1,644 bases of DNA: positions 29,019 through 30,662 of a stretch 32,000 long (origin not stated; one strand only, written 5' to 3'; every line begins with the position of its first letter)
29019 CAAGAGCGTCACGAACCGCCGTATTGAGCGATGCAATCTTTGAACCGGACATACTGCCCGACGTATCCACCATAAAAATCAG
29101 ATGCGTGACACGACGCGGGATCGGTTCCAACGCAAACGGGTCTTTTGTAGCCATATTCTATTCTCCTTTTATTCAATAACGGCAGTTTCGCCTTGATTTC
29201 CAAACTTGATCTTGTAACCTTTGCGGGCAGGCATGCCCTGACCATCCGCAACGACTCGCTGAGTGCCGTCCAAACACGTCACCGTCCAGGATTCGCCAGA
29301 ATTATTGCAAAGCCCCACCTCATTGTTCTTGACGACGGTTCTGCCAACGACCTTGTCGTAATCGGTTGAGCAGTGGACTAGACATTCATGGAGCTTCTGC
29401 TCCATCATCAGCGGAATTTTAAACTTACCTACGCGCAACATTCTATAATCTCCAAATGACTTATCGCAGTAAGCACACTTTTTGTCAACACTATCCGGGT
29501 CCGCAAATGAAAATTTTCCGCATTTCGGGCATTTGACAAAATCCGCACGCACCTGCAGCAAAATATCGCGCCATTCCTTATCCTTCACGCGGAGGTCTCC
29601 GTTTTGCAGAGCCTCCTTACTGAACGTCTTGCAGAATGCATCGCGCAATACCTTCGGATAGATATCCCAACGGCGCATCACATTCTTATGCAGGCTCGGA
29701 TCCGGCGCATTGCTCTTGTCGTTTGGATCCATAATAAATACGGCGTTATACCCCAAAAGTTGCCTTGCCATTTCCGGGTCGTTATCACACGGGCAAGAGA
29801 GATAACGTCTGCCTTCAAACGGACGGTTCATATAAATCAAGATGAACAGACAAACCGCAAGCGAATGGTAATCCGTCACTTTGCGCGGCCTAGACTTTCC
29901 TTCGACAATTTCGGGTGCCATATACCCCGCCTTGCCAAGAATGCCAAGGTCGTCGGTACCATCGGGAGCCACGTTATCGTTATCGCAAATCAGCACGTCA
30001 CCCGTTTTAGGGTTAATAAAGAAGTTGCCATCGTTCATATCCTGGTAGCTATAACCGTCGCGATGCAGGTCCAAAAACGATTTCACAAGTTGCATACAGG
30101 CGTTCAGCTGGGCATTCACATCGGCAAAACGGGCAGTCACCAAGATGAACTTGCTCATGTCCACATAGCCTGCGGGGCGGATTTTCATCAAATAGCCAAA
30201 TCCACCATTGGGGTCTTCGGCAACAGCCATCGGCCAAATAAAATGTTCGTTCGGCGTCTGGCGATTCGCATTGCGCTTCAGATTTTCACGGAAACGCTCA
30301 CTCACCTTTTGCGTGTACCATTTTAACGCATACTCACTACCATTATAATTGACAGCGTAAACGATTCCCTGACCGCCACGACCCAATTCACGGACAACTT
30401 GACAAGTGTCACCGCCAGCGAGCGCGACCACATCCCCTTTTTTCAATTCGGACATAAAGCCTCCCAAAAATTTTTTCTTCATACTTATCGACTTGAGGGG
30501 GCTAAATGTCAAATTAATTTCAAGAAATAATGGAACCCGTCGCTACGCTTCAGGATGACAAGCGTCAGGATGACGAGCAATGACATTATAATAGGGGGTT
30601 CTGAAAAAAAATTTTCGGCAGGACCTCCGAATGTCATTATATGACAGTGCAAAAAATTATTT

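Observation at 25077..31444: Kinase - TerY-like vWA - PP2C triad coupled to a 770-aa membrane ankyrin-repeat protein, facing a divergent orphan sigma factor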

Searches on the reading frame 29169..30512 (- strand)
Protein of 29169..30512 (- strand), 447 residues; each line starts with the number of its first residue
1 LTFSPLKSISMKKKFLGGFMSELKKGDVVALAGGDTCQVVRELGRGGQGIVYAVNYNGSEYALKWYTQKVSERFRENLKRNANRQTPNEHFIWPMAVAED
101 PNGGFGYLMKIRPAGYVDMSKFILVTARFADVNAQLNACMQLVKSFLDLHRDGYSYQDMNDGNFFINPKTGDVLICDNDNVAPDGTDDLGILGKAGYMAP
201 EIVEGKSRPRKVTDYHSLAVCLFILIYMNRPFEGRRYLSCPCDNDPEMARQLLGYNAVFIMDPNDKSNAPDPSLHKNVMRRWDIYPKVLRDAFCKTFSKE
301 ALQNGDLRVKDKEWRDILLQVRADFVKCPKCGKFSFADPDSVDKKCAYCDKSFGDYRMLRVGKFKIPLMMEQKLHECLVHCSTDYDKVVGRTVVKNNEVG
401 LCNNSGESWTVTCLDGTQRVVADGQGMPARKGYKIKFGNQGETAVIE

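Call 3: search_protein_families(library=pfam, proteins=[window:29169-30512:-], max_evalue=0.01)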
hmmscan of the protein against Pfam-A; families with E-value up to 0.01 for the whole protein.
window:29169-30512:- (447 aa): 2 families
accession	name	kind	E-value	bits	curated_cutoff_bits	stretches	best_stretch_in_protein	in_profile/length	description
PF00069.31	Pkinase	-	4.3e-11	43.2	31.7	1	38-235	2-200/263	Protein kinase domain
PF13095.12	FTA2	-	0.0016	18.6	30.2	1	37-87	24-78/214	Kinetochore Sim4 complex subunit FTA2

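Call 4: search_protein_families(library=padloc, proteins=[window:29169-30512:-], max_evalue=0.01)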
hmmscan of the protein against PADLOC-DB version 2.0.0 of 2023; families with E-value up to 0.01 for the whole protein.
window:29169-30512:- (447 aa): 13 families
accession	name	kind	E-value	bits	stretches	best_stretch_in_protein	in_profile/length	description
PDLC04047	PD-T4-6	-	1.2e-10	39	1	38-235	13-215/327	-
PDLC04138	mad6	-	1.1e-08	32.5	2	139-235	159-259/659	mads_6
PDLC04053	PD-T4-6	-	4.4e-08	30.9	1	38-236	12-215/311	-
PDLC04042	PD-T4-6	-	9.4e-08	30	1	38-236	12-216/292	-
PDLC04054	PD-T4-6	-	1.5e-06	25.9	1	37-234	12-215/347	-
PDLC01088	C3a189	-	0.00013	18.6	1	135-238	98-213/840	kinase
PDLC04039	PD-T4-6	-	0.00021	18.4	1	38-234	17-217/458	-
PDLC04064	PD-T4-6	-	0.00034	17.7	0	157-235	143-223/369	-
PDLC04051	PD-T4-6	-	0.00084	16.4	1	38-226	35-235/476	-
PDLC04041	PD-T4-6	-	0.00095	16.5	1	38-233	31-235/443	-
PDLC04061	PD-T4-6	-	0.0028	15.2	1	191-239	183-230/510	-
PDLC04043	PD-T4-6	-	0.0041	14.2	1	190-235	175-220/452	-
PDLC04040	PD-T4-6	-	0.0054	13.5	1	150-236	119-209/547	-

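Call 5: search_protein_families(library=ncbifam, proteins=[window:29169-30512:-], max_evalue=0.01)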
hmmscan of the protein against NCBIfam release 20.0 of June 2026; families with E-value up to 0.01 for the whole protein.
window:29169-30512:- (447 aa): 4 families
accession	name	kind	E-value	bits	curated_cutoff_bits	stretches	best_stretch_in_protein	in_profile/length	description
NF038150.1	lanthi_synth_IV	equivalog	4.3e-06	25.3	650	1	134-231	299-395/851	class IV lanthionine synthetase LanL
NF047741.1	antiphage_MADS6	equivalog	0.00027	19.6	460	0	22-72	486-536/612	methylation-associated defense system protein kinase MAD6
NF058632.1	SerThrKinPrkT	equivalog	0.00069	18.7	280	0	35-71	21-57/322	serine/threonine protein kinase PrkT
NF038151.1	lanthi_synth_III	equivalog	0.0011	17.5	575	1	136-226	339-423/833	class III lanthionine synthetase LanKC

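Call 13: find_homologous_proteins(query=window:29169-30455:-, max_evalue=0.00001)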
Query window:29169-30455:- (428 aa): 4032 proteins with E <= 0.00001 among 8000 candidates; the best 120 are listed.
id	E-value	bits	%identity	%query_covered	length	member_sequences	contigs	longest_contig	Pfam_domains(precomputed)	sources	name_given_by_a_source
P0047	3.7e-296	1000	99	100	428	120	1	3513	PF00069.32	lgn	-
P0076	9.3e-261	883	86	100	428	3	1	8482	PF00069.32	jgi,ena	-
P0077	2.7e-260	881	86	100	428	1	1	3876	PF00069.32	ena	-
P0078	1.9e-215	734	73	100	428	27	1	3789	PF00069.32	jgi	jgi:DNA-binding helix-hairpin-helix protein with protein kinase domain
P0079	5.3e-184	630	62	100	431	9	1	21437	PF00069.32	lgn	-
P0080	4.3e-175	601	57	100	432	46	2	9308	PF00069.32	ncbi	-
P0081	9.1e-172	590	58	99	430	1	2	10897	PF00069.32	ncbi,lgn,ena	-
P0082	7.4e-170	583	58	100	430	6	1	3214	PF00069.32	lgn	-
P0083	8.7e-170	583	59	100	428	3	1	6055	PF00069.32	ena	-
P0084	9.8e-169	580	58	100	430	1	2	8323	PF00069.32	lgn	-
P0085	2.2e-168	579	57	99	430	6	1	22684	PF00069.32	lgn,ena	-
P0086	2.3e-167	575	57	99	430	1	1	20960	PF00069.32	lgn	-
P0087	5.2e-167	574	59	99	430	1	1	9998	PF00069.32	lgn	-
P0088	1.3e-166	573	58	100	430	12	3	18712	PF00069.32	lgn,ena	-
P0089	7.3e-166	570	57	100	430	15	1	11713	PF00069.32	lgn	-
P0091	4.4e-165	568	56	100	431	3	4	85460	PF00069.32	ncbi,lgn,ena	-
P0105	5.5e-159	548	56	100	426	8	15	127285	PF00069.32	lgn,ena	-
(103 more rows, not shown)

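Call 16: find_related_loci(query=A1, collection=genome_contigs, flank=8000)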
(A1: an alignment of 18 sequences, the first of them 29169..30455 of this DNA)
Query A1 (428 aa) in genome_contigs; peptide patterns used: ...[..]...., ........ (x = any residue, [..] = any of these).
600 stretches matched a pattern (row limit reached: there are more); 588 encode a relative of the query (tblastn E <= 1e-3); the best 80 are kept; 80 distinct loci.
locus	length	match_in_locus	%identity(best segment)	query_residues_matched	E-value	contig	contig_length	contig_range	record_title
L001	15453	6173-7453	55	1-425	5e-163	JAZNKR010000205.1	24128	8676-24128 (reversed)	MAG: Bacteroidaceae bacterium isolate T1900044674_TS20190140.MAGScoT_cleanbin_000017 SGB_1621_k141_1130982, whole genome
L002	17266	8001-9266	55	1-425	1e-160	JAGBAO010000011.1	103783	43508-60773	MAG: Bacteroidales bacterium isolate RGIG8943 Water_deer_Rectum-1__c228, whole genome shotgun sequence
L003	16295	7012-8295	58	1-428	7e-179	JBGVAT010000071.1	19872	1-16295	MAG: Fibrobacter sp. isolate ruminal_MAG_424 ruminal_MAG_424_contig_0071, whole genome shotgun sequence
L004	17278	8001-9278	53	1-428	2e-148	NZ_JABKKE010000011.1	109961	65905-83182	Xylanibacter rodentium strain PROD PROD_11, whole genome shotgun sequence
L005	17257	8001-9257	54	1-418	8e-148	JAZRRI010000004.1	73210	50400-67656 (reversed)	MAG: Bacteroidaceae bacterium isolate T1900045355_YK20190045.MAGScoT_cleanbin_000035 SGB_6786_k141_832764, whole genome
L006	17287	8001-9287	49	1-427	2e-143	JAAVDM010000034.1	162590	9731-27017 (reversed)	MAG: Bacteroides sp. isolate Mgla_MAG_32-bin_20 c_000000149016, whole genome shotgun sequence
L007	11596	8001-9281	50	1-427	3e-142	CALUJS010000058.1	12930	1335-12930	MAG: uncultured Phocaeicola sp. isolate BRZ_LA__bin4 genome assembly, contig: BRZ_LA__NODE_4005_length_12930_cov_8.06753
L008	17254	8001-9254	52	1-418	8e-142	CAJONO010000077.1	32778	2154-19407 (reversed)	uncultured Prevotella sp. isolate Rumen_Coassembly_mag_1117 genome assembly, contig: k87_8815185, whole genome shotgun s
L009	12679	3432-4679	47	3-418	5e-123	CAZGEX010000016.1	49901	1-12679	MAG TPA_asm: uncultured Sangeribacter sp. isolate SRP315200_co1_109 genome assembly, contig: NODE_696_length_49901_cov_1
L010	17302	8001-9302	42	1-427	3e-112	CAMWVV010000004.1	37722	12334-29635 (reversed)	MAG TPA_asm: uncultured Ruminococcus sp. isolate SRR14411294_bin.3_metawrap_v1.3_MAG genome assembly, contig: NODE.38_le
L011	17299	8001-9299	41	1-427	4e-111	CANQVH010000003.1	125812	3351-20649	MAG: uncultured Lachnospiraceae bacterium isolate Lapin-032__bin84 genome assembly, contig: Lapin-032__NODE_221_length_1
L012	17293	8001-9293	41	1-426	1e-109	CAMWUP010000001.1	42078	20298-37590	MAG TPA_asm: uncultured Lachnospiraceae bacterium isolate SRR14411321_bin.7_metawrap_v1.3_MAG genome assembly, contig: N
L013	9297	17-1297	42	1-419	3e-108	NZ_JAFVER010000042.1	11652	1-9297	MAG: Anaerovibrio sp. isolate RGIG5102 Roe_deer_Rumen.Co__c250004, whole genome shotgun sequence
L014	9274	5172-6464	41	1-426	6e-108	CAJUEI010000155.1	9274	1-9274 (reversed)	MAG TPA_asm: uncultured Lachnospiraceae bacterium isolate MGBC128194 genome assembly, contig: MGBC128194.155, whole geno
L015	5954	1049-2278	43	1-418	9e-108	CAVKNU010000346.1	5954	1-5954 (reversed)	Lachnospiraceae bacterium isolate G02637-L1_cleanbin_000029 genome assembly, contig: Spades_G02637-L1_contig_5347, whole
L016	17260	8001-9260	42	1-421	4e-107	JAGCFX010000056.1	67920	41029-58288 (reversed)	MAG: Paludibacteraceae bacterium isolate RGIG9755 Yak_Omasum-4__c632369, whole genome shotgun sequence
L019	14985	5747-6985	43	1-419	8e-107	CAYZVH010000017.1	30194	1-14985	MAG TPA_asm: uncultured Bacteroides sp. isolate binchicken_co323_390 genome assembly, contig: NODE_1251_length_30194_cov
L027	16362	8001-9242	41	1-420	1e-105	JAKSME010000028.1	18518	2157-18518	MAG: Bacteroidales bacterium isolate Horse_feces117 MAG117_28, whole genome shotgun sequence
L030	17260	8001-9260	41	1-428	2e-105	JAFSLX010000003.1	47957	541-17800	MAG: Bacteroidales bacterium isolate RGIG3262 Goat_Reticulum-3__c57, whole genome shotgun sequence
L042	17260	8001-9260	41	1-428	1e-103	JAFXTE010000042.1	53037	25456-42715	MAG: Bacteroidales bacterium isolate RGIG6723 Sheep_Rumen-2__c1806, whole genome shotgun sequence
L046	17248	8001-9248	41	1-422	1e-103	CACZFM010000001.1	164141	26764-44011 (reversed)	MAG: uncultured Bacteroidales bacterium isolate RUG12580 genome assembly, contig: RUG12580_asm_1, whole genome shotgun s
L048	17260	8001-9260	41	1-428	4e-103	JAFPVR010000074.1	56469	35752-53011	MAG: Bacteroidales bacterium isolate RGIG1517 Goat_Abomasum-3__c402854, whole genome shotgun sequence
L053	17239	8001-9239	41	1-421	1e-102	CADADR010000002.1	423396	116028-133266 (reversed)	MAG: uncultured Bacteroidia bacterium isolate RUG13196 genome assembly, contig: RUG13196_asm_2, whole genome shotgun seq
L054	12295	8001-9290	41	1-422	4e-102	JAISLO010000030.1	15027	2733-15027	MAG: Synergistaceae bacterium isolate Im510_bin11 k119_3236838, whole genome shotgun sequence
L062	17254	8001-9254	42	1-420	2e-100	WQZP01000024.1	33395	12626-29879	MAG: Spirochaetaceae bacterium isolate Lab288P1bin105 Ga0131853_10002405, whole genome shotgun sequence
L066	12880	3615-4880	39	1-417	4e-100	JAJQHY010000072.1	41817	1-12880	MAG: Lachnospiraceae bacterium isolate U.6_8 NODE_150_length_41817_cov_14.906278, whole genome shotgun sequence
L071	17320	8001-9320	38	1-427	3e-99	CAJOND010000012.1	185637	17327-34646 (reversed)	Candidatus Riflebacteria bacterium isolate Reindeer_2_mag_167 genome assembly, contig: scaffold_327, whole genome shotgu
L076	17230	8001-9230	39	1-418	6e-98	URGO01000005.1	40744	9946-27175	uncultured Parabacteroides sp. isolate UMGS984 genome assembly, contig: NODE_707_length_40744_cov_6.574643, whole genome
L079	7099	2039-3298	41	1-419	8e-98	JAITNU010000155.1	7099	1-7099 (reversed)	MAG: Treponema sp. isolate Po218_bin31 k119_3853887, whole genome shotgun sequence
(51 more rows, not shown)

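Call 33: search_protein_families(library=pfam, proteins=[L010:7401-7985:+, L019:5363-5722:+, L005:7624-7986:+, L079:1629-1994:+, L006:11656-13863:+, L019:9093-10199:+, L016:10857-11777:+, L066:7501-9363:+, L003:10270-11010:+, L071:10060-12366:+], max_evalue=0.01)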
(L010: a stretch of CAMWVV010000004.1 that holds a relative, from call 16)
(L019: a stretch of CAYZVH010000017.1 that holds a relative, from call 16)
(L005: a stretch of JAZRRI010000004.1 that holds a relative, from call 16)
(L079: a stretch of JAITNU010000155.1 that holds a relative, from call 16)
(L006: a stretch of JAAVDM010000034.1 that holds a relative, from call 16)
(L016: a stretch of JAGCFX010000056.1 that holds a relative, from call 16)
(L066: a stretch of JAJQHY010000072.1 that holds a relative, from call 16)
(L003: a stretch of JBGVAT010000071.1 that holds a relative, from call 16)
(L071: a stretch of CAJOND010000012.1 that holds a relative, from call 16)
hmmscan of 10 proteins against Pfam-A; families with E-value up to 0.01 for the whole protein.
L010:7401-7985:+ (194 aa): 1 family
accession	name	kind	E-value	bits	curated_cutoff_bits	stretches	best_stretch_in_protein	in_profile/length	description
PF02342.23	TerD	-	4.4e-73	245.2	25.3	1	1-190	1-187/187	TerD domain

L019:5363-5722:+ (119 aa): 5 families
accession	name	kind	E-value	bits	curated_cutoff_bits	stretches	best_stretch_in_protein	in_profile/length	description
PF15616.11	TerY_C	-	2.3e-09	37.9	28.4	1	66-111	74-119/129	TerY-C metal binding domain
PF06221.18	zf-C2HC5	-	0.0015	19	25.8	1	79-112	19-51/54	Putative zinc finger motif, C2HC5-type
PF13240.11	Zn_Ribbon_1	-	0.0041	17.3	25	0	69-76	2-9/23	zinc-ribbon domain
PF13248.11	Zn_ribbon_3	-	0.0059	16.5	27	0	95-102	3-10/26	zinc-ribbon domain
PF23451.1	Zn_ribbon_PaaD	-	0.0071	16.4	27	0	91-107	11-27/53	PaaD zinc beta ribbon domain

L005:7624-7986:+ (120 aa): 4 families
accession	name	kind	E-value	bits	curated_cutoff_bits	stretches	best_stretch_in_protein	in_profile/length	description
PF15616.11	TerY_C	-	1.5e-10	41.7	28.4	1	59-114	64-123/129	TerY-C metal binding domain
PF21344.3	Zn_ribbon_LysW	-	2.1e-05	24.5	27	1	79-115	2-41/46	Alpha-aminoadipate carrier protein LysW-like, globular domain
PF24460.1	DUF7575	-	0.00068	19.4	28.5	0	95-106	3-14/28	Domain of unknown function (DUF7575)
PF09723.15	Zn_ribbon_8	-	0.0023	18.4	34.4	0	78-105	6-37/41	Zinc ribbon domain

L079:1629-1994:+ (121 aa): 1 family
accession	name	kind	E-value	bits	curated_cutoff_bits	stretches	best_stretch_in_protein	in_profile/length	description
PF15616.11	TerY_C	-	2.4e-08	34.6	28.4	1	40-113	54-121/129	TerY-C metal binding domain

L006:11656-13863:+ (735 aa): 2 families
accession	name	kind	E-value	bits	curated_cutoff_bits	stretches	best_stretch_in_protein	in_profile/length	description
PF00012.26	HSP70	-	3e-94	316.8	20.6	1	4-578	1-544/599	Hsp70 protein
PF06723.19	MreB_Mbl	-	1.9e-14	53.7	27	2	127-241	76-183/327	MreB/Mbl protein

L019:9093-10199:+ (368 aa): 0 families

L016:10857-11777:+ (306 aa): 0 families

L066:7501-9363:+ (620 aa): 1 family
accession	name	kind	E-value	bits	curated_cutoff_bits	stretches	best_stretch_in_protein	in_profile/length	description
PF01155.25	HypA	-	0.0069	16.8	28.9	0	2-25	71-94/112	Hydrogenase/urease nickel incorporation, metallochaperone, hypA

L003:10270-11010:+ (246 aa): 4 families
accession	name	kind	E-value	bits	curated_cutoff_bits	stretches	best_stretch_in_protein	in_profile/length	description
PF13384.12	HTH_23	-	0.00037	20.7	24.6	1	212-231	23-42/50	Homeodomain-like domain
PF13518.12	HTH_28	-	0.0019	18.7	25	1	208-232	14-38/52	Helix-turn-helix domain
PF07539.18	UTP20_N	-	0.0051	15.6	27.6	0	163-213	455-506/615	U3 small nucleolar RNA-associated protein 20, N-terminal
PF13309.12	HTH_22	-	0.0053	17.2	29.6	1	208-228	43-63/63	HTH domain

L071:10060-12366:+ (768 aa): 7 families
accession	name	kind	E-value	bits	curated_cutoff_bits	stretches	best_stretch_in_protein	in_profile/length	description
PF13672.11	PP2C_2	-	5.2e-30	105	24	1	20-315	2-206/209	Protein phosphatase 2C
PF12796.13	Ank_2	-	4.6e-25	88.4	27.3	4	515-594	25-90/90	Ankyrin repeats (3 copies)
PF00023.36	Ank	-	4.1e-24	83.7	21.1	2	557-595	2-33/33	Ankyrin repeat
PF13637.12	Ank_4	-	7.1e-23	80.6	22.7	2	577-606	10-39/50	Ankyrin repeats (many copies)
PF13857.12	Ank_5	-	2.4e-14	53.7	27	1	519-564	12-56/56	Ankyrin repeats (many copies)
PF13606.12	Ank_3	-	4.6e-12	45.3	22.3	0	522-551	1-29/30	Ankyrin repeat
PF23745.1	ANK_LRRK2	-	0.00019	21.8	27.5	0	611-656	43-87/130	LRRK2 ANK repeat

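Call 43: find_encoding_contigs(protein=P0079, flank=8000, max_places=3)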
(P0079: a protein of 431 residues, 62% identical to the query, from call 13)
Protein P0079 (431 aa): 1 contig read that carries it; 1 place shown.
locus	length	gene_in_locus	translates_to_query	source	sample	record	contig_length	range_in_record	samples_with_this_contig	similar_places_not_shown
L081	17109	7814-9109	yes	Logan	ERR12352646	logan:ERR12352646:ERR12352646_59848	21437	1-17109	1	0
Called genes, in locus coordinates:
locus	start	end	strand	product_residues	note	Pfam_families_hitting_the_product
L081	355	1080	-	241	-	-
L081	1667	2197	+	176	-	-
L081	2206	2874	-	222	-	-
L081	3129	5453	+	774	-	PF24521:Ank_KRIT1 (faint), PF00023:Ank (faint), PF12796:Ank_2, PF13606:Ank_3 (faint), PF13637:Ank_4 (faint), PF12796:Ank_2, PF13857:Ank_5 (weak)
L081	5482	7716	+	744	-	PF17854:FtsK_alpha, PF01580:FtsK_SpoIIIE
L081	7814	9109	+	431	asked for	PF00069:Pkinase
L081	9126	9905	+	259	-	PF00092:VWA, PF13519:VWA_2 (weak)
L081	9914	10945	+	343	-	PF13672:PP2C_2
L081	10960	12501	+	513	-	PF00012:HSP70, PF06723:MreB_Mbl, PF00012:HSP70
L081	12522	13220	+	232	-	-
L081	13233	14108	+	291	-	-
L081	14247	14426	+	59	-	-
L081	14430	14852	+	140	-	-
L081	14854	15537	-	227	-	-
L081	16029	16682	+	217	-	-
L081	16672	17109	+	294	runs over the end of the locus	-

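Call 44: find_encoding_contigs(protein=P0076, flank=8000, max_places=2)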
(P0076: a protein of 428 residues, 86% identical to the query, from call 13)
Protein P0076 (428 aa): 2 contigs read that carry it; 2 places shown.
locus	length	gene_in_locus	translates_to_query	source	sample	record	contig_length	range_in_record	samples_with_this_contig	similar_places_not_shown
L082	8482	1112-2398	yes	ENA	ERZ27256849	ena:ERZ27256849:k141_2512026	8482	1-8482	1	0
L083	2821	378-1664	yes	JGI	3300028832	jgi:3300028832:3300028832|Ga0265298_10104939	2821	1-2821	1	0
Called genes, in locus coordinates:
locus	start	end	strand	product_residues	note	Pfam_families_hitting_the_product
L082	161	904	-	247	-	-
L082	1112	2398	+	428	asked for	PF00069:Pkinase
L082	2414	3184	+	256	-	PF00092:VWA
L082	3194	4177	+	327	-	PF13672:PP2C_2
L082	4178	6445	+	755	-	PF13606:Ank_3 (faint), PF12796:Ank_2, PF23745:ANK_LRRK2 (faint), PF13637:Ank_4 (weak), PF12796:Ank_2, PF13637:Ank_4, PF13857:Ank_5, PF00023:Ank (weak)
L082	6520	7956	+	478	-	PF02646:RmuC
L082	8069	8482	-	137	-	?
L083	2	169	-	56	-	?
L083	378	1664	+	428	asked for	PF00069:Pkinase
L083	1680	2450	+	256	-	PF00092:VWA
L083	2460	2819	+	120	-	?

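Call 45: find_encoding_contigs(protein=P0080, flank=8000, max_places=2)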
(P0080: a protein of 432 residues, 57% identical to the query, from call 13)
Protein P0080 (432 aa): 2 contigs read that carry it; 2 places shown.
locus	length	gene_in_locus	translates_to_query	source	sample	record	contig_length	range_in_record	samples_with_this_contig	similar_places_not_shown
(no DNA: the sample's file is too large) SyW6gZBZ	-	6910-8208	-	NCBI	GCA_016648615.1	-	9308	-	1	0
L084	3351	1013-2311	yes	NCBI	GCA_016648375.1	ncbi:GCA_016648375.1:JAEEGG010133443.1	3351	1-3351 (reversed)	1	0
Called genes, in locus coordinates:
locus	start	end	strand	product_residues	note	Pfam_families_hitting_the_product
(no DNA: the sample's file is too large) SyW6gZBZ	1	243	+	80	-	?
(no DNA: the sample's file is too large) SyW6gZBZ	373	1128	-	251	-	PF02525:Flavodoxin_2, PF03358:FMN_red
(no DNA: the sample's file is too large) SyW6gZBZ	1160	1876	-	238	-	-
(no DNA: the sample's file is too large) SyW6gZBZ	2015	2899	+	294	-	-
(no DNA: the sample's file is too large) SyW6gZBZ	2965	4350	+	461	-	PF02646:RmuC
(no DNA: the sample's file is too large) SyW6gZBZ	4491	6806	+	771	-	PF13606:Ank_3 (faint), PF00023:Ank (faint), PF13637:Ank_4 (faint), PF13857:Ank_5, PF12796:Ank_2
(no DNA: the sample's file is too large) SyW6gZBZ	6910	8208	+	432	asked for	PF00069:Pkinase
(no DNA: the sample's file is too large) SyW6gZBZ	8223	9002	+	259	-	PF00092:VWA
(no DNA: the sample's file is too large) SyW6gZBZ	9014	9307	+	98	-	?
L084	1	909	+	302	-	?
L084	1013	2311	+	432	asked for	PF00069:Pkinase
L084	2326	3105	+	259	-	PF00092:VWA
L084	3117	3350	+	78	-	?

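Call 46: find_encoding_contigs(protein=P0091, flank=8000, max_places=2)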
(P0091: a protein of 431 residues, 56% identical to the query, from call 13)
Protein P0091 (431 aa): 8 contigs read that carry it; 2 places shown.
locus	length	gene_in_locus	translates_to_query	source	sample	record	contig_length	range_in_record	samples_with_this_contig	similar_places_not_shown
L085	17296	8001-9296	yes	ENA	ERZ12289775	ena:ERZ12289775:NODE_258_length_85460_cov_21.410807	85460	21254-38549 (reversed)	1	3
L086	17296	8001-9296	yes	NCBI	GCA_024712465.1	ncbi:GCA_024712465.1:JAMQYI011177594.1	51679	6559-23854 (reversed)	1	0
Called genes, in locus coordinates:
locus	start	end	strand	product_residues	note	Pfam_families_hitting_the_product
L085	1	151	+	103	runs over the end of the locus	-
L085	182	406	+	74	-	-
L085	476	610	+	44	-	-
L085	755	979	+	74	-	-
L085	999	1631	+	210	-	PF07603:Lcl_C (weak)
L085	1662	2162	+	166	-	-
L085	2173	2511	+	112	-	-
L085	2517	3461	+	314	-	PF00004:AAA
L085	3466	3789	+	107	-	-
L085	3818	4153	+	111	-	-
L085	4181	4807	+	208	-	-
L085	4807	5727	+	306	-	PF00188:CAP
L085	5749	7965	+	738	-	-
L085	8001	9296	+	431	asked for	PF00069:Pkinase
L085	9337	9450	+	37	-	-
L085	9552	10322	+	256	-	-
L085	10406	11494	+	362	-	PF13672:PP2C_2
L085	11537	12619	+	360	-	-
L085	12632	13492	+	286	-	PF02493:MORN (weak)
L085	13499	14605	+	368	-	-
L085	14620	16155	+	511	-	PF00012:HSP70, PF06723:MreB_Mbl, PF00012:HSP70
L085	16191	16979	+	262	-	PF00092:VWA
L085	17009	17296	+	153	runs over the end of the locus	-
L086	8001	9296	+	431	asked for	PF00069:Pkinase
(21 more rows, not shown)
